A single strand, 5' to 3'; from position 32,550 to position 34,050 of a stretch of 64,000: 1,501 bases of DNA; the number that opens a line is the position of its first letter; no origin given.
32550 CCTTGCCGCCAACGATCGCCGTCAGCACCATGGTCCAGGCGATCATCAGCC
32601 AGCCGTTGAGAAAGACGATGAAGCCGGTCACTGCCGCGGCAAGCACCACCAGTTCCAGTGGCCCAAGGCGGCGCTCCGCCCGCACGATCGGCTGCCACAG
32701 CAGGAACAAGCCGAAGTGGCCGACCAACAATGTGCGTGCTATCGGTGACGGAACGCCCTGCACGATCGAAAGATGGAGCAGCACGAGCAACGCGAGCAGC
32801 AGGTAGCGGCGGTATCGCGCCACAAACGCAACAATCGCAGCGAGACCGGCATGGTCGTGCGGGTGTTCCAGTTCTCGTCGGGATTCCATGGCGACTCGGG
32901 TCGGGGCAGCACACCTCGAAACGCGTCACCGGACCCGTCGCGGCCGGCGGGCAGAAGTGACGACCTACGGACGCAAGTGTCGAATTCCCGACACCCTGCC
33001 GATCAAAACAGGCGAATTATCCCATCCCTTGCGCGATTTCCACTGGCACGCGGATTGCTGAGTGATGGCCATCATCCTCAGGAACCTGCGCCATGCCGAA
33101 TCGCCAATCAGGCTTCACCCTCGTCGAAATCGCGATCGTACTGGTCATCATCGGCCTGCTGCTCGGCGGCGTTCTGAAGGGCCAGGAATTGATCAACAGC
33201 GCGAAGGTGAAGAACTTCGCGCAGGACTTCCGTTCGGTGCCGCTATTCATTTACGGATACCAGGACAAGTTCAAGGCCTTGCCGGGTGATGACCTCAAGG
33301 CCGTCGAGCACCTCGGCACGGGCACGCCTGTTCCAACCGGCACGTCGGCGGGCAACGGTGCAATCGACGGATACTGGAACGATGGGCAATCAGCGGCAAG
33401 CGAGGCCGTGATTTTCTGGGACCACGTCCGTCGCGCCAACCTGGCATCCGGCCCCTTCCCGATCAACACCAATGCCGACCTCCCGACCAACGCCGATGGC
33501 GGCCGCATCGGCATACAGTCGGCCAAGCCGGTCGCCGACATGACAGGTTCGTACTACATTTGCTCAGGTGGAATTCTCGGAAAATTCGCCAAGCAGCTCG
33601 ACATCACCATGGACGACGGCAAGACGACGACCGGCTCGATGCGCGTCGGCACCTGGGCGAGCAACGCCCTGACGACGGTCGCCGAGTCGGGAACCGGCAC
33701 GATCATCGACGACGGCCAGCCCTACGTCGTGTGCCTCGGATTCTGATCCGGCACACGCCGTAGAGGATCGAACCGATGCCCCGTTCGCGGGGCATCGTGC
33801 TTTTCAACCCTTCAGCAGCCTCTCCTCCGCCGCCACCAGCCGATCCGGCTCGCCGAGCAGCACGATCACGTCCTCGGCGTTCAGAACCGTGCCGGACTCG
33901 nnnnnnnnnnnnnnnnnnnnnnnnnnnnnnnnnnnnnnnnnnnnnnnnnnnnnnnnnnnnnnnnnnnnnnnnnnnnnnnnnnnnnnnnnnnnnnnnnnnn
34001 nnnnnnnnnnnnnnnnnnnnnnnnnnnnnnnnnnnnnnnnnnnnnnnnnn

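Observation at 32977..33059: Consensus sigma-54 promoter and an upstream inverted repeat in front of the stand-alone pilin gene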

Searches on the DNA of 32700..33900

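Call 71: search_rna_families(source=window, start=32700, end=33900, threshold=evalue, max_evalue=1)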
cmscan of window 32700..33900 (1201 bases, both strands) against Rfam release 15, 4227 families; matches with E-value up to 1: 0.
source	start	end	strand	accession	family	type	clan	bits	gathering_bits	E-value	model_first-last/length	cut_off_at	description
